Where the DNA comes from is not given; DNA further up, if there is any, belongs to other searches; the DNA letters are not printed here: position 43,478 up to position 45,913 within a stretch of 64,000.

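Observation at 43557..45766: CtrA-box-preceded gene for a 712-aa secreted protein that is about 15% cysteine, with furin/VSP-like CxxC modules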

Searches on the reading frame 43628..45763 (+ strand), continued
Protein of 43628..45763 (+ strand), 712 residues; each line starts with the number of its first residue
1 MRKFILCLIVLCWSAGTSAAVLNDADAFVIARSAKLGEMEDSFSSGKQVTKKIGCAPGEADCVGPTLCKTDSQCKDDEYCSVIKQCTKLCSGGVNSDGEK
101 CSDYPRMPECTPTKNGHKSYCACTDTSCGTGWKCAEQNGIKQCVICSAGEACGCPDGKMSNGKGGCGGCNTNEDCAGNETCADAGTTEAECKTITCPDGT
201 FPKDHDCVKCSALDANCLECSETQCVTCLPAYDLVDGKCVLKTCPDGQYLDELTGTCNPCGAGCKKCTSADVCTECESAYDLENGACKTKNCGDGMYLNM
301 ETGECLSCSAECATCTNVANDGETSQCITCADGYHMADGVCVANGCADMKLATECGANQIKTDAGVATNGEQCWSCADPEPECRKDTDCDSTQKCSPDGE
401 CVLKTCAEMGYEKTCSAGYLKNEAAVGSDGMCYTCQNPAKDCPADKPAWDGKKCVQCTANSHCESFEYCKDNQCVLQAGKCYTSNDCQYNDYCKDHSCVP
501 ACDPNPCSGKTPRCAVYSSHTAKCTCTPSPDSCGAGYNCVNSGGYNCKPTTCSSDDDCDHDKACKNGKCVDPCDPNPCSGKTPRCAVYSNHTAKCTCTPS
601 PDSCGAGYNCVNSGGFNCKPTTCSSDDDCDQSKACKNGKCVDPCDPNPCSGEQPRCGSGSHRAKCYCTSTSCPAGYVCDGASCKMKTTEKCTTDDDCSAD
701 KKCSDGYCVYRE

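Call 26: fold_search(model_id=the predicted structure, library=pdb)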
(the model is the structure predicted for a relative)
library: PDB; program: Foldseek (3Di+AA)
matches with E <= 10: 175; with E <= 0.001: 3
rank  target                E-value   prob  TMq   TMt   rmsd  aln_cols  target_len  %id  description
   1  9oz8_C                2.5e-05  0.54  0.09  0.09  34.7       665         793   15  Cryo-EM structure of chicken NEL dimer bound with one human NICOL. (released 2026-02-25)
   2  9oz8_B                4.9e-05  0.57  0.09  0.09  43.9       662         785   14  Cryo-EM structure of chicken NEL dimer bound with one human NICOL. (released 2026-02-25)
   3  9cwm_B                6.4e-04  0.33  0.07  0.02  43.2       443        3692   18  Cryo-EM structure of human Low-density lipoprotein receptor-related protein 2 (released 2025-08-06)
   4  8wa2_F                1.1e-03  0.11  0.07  0.04  48.9       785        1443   14  cryo-EM structure of native mastigonemes isolated from Chlamydomonas reinhardtii at 3.0 angstrom resolution (released 2024-04-10)
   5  9cwm_A                2.7e-03  0.18  0.07  0.02  43.4       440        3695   18  Cryo-EM structure of human Low-density lipoprotein receptor-related protein 2 (released 2025-08-06)
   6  8tx1                  2.7e-03  0.09  0.07  0.03  51.6       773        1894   15  Characterization of the Chlamydomonas Flagellar Mastigoneme Filament Structure at 3.6A (released 2023-10-25)
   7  8jxf_B                3.4e-03  0.28  0.09  0.07  31.0       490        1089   16  rat megalin RAP complex bodyA (released 2024-06-19)
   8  4c9r_D                5.7e-03  1.00  0.08  0.41   8.3       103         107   26  Xenopus ZNRF3 ectodomain in complex with Xenopus RSPO2 Fu1-Fu2 crystal form I (released 2013-11-20)
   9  4c8v_B                6.0e-03  1.00  0.08  0.39   8.4       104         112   25  Xenopus RSPO2 Fu1-Fu2 crystal form I (released 2013-11-20)
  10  4c8v_D                7.5e-03  1.00  0.09  0.42   8.3       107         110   26  Xenopus RSPO2 Fu1-Fu2 crystal form I (released 2013-11-20)
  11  4c8v_C                1.0e-02  1.00  0.08  0.40   8.2       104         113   27  Xenopus RSPO2 Fu1-Fu2 crystal form I (released 2013-11-20)
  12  4c8v_A                1.1e-02  1.00  0.08  0.39   8.1       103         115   26  Xenopus RSPO2 Fu1-Fu2 crystal form I (released 2013-11-20)
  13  4c8w_J                2.6e-02  0.99  0.08  0.42   8.2       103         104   25  Xenopus RSPO2 Fu1-Fu2 crystal form II (released 2013-11-20)
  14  7pfp_A                3.2e-02  0.38  0.08  0.09  14.2       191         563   19  Full-length cryo-EM structure of the native human uromodulin (UMOD)/Tamm-Horsfall protein (THP) filament (released 2022-03-16)
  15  4li2_B                3.4e-02  0.99  0.09  0.44   8.2       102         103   30  Crystal Structures of Lgr4 and its complex with R-spondin1 (released 2013-08-07)
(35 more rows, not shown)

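Call 34: find_encoding_contigs(protein=P0018, flank=2500, max_places=3)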
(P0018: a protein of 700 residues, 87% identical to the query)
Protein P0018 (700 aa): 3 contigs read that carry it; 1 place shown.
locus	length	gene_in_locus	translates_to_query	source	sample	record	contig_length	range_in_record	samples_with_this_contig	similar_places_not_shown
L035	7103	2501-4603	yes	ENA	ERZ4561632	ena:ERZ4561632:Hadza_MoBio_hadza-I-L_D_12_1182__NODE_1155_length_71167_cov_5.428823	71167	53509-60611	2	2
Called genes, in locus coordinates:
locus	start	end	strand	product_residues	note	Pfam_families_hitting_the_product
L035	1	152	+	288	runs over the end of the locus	PF00494:SQS_PSY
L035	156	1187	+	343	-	PF00890:FAD_binding_2 (faint), PF01266:DAO (weak), PF01593:Amino_oxidase, PF07992:Pyr_redox_2 (faint), PF12831:FAD_oxidored (weak), PF13450:NAD_binding_8, PF01593:Amino_oxidase (weak)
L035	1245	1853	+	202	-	PF00081:Sod_Fe_N, PF02777:Sod_Fe_C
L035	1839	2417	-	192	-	PF00300:His_Phos_1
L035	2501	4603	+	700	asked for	-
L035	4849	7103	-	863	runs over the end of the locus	PF00171:Aldedh, PF00465:Fe-ADH, PF13685:Fe-ADH_2 (weak), PF25137:ADH_Fe_C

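Call 35: find_encoding_contigs(protein=P0021, flank=2500, max_places=2)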
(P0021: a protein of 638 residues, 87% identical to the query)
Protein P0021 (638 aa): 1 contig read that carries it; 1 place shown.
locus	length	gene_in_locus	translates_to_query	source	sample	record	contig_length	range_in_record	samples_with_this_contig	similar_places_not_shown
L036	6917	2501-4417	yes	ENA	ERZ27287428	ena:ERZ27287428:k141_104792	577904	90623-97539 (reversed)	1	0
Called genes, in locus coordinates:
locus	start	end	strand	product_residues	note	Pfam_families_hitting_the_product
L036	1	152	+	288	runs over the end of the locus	PF00494:SQS_PSY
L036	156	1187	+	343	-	PF00890:FAD_binding_2 (weak), PF01266:DAO (weak), PF01593:Amino_oxidase, PF12831:FAD_oxidored (weak), PF13450:NAD_binding_8, PF01593:Amino_oxidase (weak)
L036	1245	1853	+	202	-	PF00081:Sod_Fe_N, PF02777:Sod_Fe_C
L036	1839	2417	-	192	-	PF00300:His_Phos_1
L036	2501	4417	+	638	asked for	-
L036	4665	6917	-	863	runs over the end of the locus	PF00171:Aldedh, PF00465:Fe-ADH, PF13685:Fe-ADH_2 (weak), PF25137:ADH_Fe_C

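Call 62: search_protein_families(library=ncbifam, proteins=[L006:3793-4479:+, L006:2303-3646:-, L006:1848-2303:-, L006:4547-7315:+], max_evalue=0.00001)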
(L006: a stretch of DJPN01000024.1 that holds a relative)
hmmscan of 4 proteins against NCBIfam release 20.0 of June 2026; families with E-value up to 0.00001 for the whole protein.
L006:3793-4479:+ (228 aa): 93 families (the best 25 are shown)
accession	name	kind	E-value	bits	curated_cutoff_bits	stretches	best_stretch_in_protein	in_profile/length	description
NF045991.1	RespRegCtrARhodob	equivalog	4e-118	393.1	350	1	1-224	1-224/224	response regulator transcription factor CtrA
NF007928.2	PRK10643.1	equivalog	1.5e-53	181.6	330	1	1-221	1-216/216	two-component system response regulator PmrA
TIGR01387.1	cztR_silR_copR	subfamily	1e-51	175.7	279.2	1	3-221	1-218/218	heavy metal response regulator transcription factor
NF041734.1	resp_reg_RppA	equivalog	1.6e-49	168.4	250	1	1-222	1-228/229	two-component system response regulator RppA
NF012023.0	PRK15479.1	equivalog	1.3e-48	165.5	337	1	1-224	1-220/224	transcriptional regulator TctD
NF045944.1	ResRegRpaBCyano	equivalog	2.4e-47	161.2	330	1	4-222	1-228/229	response regulator transcription factor RpaB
NF040689.1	MtrAB_MtrA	equivalog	3.9e-45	153.9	300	1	3-219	1-216/219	MtrAB system response regulator MtrA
NF007663.1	PRK10336.1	equivalog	1e-44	152.9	345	1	1-223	1-218/219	quorum sensing response regulator transcription factor QseB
NF041733.1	resp_reg_CseB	equivalog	1.7e-44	151.9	350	1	2-222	2-227/228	two-component system response regulator CseB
NF008296.0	PRK11083.1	equivalog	1.1e-43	149.3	273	1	2-222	5-226/228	two-component system response regulator CreB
NF008078.0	PRK10816.1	equivalog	1.6e-43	148.8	336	1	1-221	1-220/223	two-component system response regulator PhoP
TIGR02154.1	PhoB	equivalog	2.2e-43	148.1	296.2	1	2-221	4-225/226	phosphate regulon transcriptional regulator PhoB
NF033117.2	vanR_ACDEGLN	exception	3e-43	148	350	1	3-221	1-225/226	VanR-ABDEGLN family response regulator transcription factor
NF053854.1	RespRegPhoBBctds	equivalog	1.7e-41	142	270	1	3-221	1-224/225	two-component system response regulator PhoB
NF007346.1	PRK09836.1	equivalog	3.2e-41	141.6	420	1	1-225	1-225/227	copper/silver response regulator transcription factor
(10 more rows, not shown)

L006:2303-3646:- (447 aa): 35 families (the best 25 are shown)
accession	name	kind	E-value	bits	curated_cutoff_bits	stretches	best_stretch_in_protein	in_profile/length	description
TIGR03498.1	FliI_clade3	equivalog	5.6e-197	654.5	587.45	1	22-439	1-418/418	flagellar protein export ATPase FliI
TIGR03496.1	FliI_clade1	equivalog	1.4e-169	564.3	619.1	1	22-437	1-413/414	flagellar protein export ATPase FliI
TIGR01026.1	fliI_yscN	subfamily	1e-165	551.8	379.5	1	9-439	12-439/440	FliI/YscN family ATPase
TIGR03497.1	FliI_clade2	equivalog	1.6e-160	534.6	629.8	1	22-439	1-413/413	flagellar protein export ATPase FliI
TIGR02546.1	III_secr_ATP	equivalog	8.9e-148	492.5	604.75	1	18-438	3-421/423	type III secretion system ATPase SctN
NF006575.0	PRK09099.1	subfamily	3.4e-136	454.5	706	1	6-439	12-441/443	type III secretion system ATPase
NF005535.1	PRK07196.1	equivalog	4.3e-133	444.5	715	1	18-438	17-433/434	flagellar protein export ATPase FliI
NF005391.0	PRK06936.1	equivalog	7.1e-132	440.3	657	1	9-438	12-437/439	type III secretion system ATPase SctN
NF005295.0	PRK06820.1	equivalog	9.8e-123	410.4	690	1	18-439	27-439/440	EscN/YscN/HrcN family type III secretion system ATPase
NF006290.1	PRK08472.1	equivalog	4e-120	401.6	644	1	8-438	6-432/433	flagellar protein export ATPase FliI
NF005765.0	PRK07594.1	equivalog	1.1e-109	367.1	715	1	18-440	19-432/433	EscN/YscN/HrcN family type III secretion system ATPase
NF006012.0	PRK08149.1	equivalog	4.4e-103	345.5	594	1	25-438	14-429/431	type III secretion system ATPase SctN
NF004578.0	PRK05922.1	equivalog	7.4e-78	262.3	604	1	12-439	11-431/434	type III secretion system ATPase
NF040574.1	T3SS_ATP_VscN2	exception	1.7e-59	201.8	750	1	42-440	25-418/420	type III secretion system ATPase VscN2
NF003235.0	PRK04196.1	subfamily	3e-49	168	349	1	19-443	4-439/462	V-type ATP synthase subunit B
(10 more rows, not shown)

L006:1848-2303:- (151 aa): 0 families

L006:4547-7315:+ (923 aa): 47 families (the best 25 are shown)
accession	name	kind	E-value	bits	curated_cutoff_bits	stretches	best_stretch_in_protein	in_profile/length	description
NF005291.0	PRK06814.1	equivalog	1.9e-275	916.9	1349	1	17-923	18-934/1140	acyl-[ACP]--phospholipid O-acyltransferase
NF006386.0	PRK08633.1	equivalog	3.2e-145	485.5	1221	1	10-923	8-925/1147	acyl-[ACP]--phospholipid O-acyltransferase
NF005959.0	PRK08043.1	equivalog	5.4e-141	471.2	886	1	419-923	4-506/719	bifunctional acyl-ACP--phospholipid O-acyltransferase/long-chain-fatty-acid--ACP ligase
NF004971.0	PRK06334.1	equivalog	1e-35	123.4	847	1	672-918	67-321/539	long chain fatty acid--[acyl-carrier-protein] ligase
NF004114.0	PRK05605.1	equivalog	1.1e-20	73.5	766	1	774-919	213-361/575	long-chain-fatty-acid--CoA ligase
NF004837.0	PRK06187.1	subfamily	4.3e-20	71.4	476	1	649-922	34-312/531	long-chain-fatty-acid--CoA ligase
TIGR00530.1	AGP_acyltrn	subfamily_domain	9.3e-16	57.8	102.95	1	441-553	13-129/130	1-acylglycerol-3-phosphate O-acyltransferase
NF005702.0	PRK07514.1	subfamily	6.4e-15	54.5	558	1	644-919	25-293/506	malonyl-CoA synthase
NF006134.1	PRK08279.1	equivalog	9e-15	54.2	625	1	675-841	97-267/605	long-chain-acyl-CoA synthetase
NF004758.0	PRK06087.1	equivalog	2.7e-13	49.2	736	1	764-853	168-259/548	medium-chain fatty-acid--CoA ligase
TIGR03098.1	ligase_PEP_1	hypoth_equivalog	4.7e-13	48.4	592.35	1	632-844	9-223/517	acyl-CoA ligase (AMP-forming), exosortase A system-associated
NF005801.1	PRK07656.1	equivalog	6.6e-13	48.1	657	1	671-908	50-291/500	FadD3 family acyl-CoA ligase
NF009233.0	PRK12583.1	subfamily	2.6e-12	45.9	832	1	772-904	191-325/558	fatty acid CoA ligase family protein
TIGR01733.1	AA-adenyl-dom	subfamily_domain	4.9e-12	45.4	317.4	1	669-921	22-260/409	amino acid adenylation domain-containing protein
TIGR01923.1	menE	equivalog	8.2e-12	44.7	330.15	1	671-840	23-171/442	o-succinylbenzoate--CoA ligase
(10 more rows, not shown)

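Call 66: fold_search(model_id=the predicted structure, library=viral)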
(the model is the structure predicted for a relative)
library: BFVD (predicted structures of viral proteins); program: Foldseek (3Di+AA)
matches with E <= 10: 77; with E <= 0.001: 11
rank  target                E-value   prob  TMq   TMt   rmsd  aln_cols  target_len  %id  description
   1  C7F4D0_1              4.4e-14  1.00  0.10  0.07  44.1      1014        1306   16  (no name in the UniProt tables at hand)
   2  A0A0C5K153            3.5e-13  1.00  0.11  0.08  46.5       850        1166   19  (no name in the UniProt tables at hand)
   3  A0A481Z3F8            4.7e-07  0.99  0.08  0.12  28.7       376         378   20  Transmembrane protein [Pithovirus LCPAC103]
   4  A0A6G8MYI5            5.9e-07  0.98  0.08  0.12  26.2       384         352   20  Uncharacterized protein [Cedratvirus kamchatka]
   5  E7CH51                2.5e-06  0.92  0.12  0.11  50.0       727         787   10  Fiber [Murine adenovirus 2]
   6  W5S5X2                9.1e-06  0.92  0.09  0.12  31.6       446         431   19  EGF-like domain protein [Pithovirus sibericum]
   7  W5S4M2                1.1e-05  1.00  0.07  0.09  24.2       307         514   20  Uncharacterized protein [Pithovirus sibericum]
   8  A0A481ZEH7            2.2e-05  0.99  0.06  0.17  30.1       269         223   20  Transmembrane protein [Pithovirus LCPAC404]
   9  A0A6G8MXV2            2.9e-05  0.84  0.06  0.09  24.3       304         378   25  Membrane protein [Cedratvirus kamchatka]
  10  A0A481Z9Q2            1.9e-04  0.91  0.06  0.13  18.5       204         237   20  Transmembrane protein [Pithovirus LCPAC304]
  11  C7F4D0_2              4.5e-04  0.21  0.06  0.04  44.7       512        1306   16  (no name in the UniProt tables at hand)
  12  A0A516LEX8            6.2e-03  0.14  0.09  0.09  26.1       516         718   11  (no name in the UniProt tables at hand)
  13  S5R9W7                7.0e-03  0.12  0.07  0.07  45.0       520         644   11  Finer protein [Duck adenovirus 1]
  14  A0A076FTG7            7.8e-03  0.18  0.09  0.12  49.2       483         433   10  Fiber 2 [Lizard adenovirus 2]
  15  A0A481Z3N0            1.9e-02  0.33  0.08  0.12  22.1       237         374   18  Transmembrane protein [Pithovirus LCPAC102]
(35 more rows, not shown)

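Call 67: find_encoding_contigs(protein=P0027, flank=2500, max_places=2)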
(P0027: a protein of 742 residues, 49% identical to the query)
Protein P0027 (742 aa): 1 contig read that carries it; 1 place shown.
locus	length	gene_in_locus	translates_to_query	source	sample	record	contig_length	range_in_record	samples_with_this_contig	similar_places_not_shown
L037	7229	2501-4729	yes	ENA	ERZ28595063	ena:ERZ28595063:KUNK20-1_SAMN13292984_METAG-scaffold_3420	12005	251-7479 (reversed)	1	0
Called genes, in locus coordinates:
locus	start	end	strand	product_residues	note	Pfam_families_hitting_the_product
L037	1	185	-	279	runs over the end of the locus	PF12740:PETase (faint), PF01738:DLH, PF02129:Peptidase_S15 (weak)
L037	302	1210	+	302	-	PF00126:HTH_1, PF03466:LysR_substrate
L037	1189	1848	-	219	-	PF03483:B3_4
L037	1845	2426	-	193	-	PF00300:His_Phos_1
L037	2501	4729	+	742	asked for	-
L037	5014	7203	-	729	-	PF02922:CBM_48, PF00128:Alpha-amylase, PF21331:Isoamylase_C (weak)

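Call 68: find_encoding_contigs(protein=P0083, flank=2500, max_places=2)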
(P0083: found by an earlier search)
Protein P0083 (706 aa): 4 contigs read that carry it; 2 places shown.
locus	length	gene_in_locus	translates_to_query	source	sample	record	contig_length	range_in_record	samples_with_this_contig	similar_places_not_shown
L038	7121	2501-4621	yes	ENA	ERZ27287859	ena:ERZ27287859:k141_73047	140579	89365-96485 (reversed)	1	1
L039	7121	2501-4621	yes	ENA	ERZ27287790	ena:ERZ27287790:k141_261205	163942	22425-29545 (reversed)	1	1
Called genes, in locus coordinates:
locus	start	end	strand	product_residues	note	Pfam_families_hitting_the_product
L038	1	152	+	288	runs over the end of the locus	PF00494:SQS_PSY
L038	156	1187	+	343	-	PF00890:FAD_binding_2 (faint), PF01266:DAO (weak), PF01593:Amino_oxidase, PF07992:Pyr_redox_2 (faint), PF12831:FAD_oxidored (weak), PF13450:NAD_binding_8, PF01593:Amino_oxidase (weak)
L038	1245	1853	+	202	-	PF00081:Sod_Fe_N, PF02777:Sod_Fe_C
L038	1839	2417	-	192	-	PF00300:His_Phos_1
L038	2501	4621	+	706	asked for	-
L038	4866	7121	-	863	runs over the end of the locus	PF00171:Aldedh, PF00465:Fe-ADH, PF13685:Fe-ADH_2 (weak), PF25137:ADH_Fe_C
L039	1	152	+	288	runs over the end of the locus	PF00494:SQS_PSY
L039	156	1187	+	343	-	PF00890:FAD_binding_2 (faint), PF01266:DAO (weak), PF01593:Amino_oxidase, PF07992:Pyr_redox_2 (faint), PF12831:FAD_oxidored (weak), PF13450:NAD_binding_8, PF01593:Amino_oxidase (weak)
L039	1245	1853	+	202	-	PF00081:Sod_Fe_N, PF02777:Sod_Fe_C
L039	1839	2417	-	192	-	PF00300:His_Phos_1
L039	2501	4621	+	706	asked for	-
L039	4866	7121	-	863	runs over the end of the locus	PF00171:Aldedh, PF00465:Fe-ADH, PF13685:Fe-ADH_2 (weak), PF25137:ADH_Fe_C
